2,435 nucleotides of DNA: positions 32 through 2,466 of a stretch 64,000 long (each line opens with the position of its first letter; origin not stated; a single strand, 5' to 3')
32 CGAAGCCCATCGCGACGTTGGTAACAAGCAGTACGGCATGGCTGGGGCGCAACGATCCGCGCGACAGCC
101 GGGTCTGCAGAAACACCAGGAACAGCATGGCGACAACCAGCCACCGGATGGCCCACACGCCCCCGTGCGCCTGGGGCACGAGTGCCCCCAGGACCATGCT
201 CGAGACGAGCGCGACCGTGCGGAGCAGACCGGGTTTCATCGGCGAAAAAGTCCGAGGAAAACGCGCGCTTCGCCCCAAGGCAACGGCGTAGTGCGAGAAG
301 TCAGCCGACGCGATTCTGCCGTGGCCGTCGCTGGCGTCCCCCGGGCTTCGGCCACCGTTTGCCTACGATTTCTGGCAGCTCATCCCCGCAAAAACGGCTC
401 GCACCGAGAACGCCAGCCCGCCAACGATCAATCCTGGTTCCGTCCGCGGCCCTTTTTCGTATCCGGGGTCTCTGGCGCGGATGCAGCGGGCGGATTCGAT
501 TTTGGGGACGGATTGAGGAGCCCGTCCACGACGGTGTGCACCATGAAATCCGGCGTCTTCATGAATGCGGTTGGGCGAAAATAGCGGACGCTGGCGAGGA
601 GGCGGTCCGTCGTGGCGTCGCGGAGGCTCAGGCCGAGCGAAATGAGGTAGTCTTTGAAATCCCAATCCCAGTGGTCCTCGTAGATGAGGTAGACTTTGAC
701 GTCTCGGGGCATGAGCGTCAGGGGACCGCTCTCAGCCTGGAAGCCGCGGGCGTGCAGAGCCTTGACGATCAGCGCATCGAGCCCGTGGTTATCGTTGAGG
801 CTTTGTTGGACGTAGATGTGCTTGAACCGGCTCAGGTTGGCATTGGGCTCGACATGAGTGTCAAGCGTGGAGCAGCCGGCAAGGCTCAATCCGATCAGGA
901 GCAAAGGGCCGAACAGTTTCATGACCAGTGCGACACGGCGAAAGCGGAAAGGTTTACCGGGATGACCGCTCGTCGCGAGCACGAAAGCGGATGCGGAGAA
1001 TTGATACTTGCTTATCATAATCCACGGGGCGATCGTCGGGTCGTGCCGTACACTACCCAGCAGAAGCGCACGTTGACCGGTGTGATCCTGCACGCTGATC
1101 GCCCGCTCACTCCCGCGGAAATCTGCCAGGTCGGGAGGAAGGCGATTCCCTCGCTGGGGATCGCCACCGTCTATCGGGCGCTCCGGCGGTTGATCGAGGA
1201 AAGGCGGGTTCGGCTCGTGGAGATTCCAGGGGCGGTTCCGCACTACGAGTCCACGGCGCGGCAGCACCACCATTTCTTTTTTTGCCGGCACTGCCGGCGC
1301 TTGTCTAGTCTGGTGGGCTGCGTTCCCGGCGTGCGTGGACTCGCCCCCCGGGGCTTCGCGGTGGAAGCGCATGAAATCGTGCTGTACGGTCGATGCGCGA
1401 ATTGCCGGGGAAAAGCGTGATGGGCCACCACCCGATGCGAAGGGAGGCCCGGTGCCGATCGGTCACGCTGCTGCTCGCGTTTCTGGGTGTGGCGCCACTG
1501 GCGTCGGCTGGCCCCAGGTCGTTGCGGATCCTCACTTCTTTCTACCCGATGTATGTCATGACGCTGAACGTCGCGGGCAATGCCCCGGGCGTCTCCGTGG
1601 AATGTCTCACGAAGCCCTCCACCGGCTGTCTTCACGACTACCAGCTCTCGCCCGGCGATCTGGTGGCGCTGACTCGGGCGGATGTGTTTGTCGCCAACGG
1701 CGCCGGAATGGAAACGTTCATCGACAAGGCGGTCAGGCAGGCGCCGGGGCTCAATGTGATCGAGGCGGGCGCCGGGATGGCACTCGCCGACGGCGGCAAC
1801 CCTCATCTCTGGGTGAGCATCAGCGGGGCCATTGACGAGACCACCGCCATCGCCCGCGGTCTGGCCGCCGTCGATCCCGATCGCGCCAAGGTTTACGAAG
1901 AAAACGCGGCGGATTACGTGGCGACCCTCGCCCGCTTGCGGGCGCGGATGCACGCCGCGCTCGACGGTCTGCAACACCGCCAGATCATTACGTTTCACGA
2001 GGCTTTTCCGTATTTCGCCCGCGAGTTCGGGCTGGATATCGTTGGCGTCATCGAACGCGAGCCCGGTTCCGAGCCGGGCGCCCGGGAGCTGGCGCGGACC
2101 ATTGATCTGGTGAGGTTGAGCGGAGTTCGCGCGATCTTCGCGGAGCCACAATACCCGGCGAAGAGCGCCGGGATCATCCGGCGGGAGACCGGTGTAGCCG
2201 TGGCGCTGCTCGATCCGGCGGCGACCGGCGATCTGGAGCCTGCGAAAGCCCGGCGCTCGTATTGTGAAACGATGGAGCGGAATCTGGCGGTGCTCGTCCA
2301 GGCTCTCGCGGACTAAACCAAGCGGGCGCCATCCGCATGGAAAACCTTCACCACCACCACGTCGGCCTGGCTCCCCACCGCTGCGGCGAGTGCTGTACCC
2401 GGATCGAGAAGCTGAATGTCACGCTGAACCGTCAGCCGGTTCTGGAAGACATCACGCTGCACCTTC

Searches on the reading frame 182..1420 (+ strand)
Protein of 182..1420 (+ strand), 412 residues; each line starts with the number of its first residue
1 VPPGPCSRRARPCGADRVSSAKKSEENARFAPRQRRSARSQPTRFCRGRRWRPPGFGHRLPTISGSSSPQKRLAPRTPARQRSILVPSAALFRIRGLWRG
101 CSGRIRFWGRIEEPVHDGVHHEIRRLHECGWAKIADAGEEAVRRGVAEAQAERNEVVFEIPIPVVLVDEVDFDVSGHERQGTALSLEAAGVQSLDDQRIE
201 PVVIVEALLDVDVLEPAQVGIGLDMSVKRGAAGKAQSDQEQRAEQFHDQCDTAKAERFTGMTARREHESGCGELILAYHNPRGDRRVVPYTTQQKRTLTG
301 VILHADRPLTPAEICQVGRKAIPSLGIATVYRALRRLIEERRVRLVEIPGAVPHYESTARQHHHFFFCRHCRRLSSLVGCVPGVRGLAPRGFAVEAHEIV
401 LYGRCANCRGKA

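Call 71: search_protein_families(library=pfam, proteins=[window:182-1420:+], max_evalue=0.00001)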
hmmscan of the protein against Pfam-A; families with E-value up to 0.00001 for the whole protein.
window:182-1420:+ (412 aa): 1 family
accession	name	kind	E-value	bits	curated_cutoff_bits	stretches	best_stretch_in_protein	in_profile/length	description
PF01475.25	FUR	-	2.5e-10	41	23.1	1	292-376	7-92/121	Ferric uptake regulator family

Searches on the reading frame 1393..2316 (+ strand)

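Call 71: search_protein_families(library=pfam, proteins=[window:1393-2316:+], max_evalue=0.00001)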
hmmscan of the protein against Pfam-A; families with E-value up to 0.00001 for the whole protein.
window:1393-2316:+ (307 aa): 1 family
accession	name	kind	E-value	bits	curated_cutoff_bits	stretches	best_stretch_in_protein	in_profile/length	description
PF01297.22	ZnuA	-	3.4e-63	214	29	1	46-304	1-263/263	Zinc-uptake complex component A periplasmic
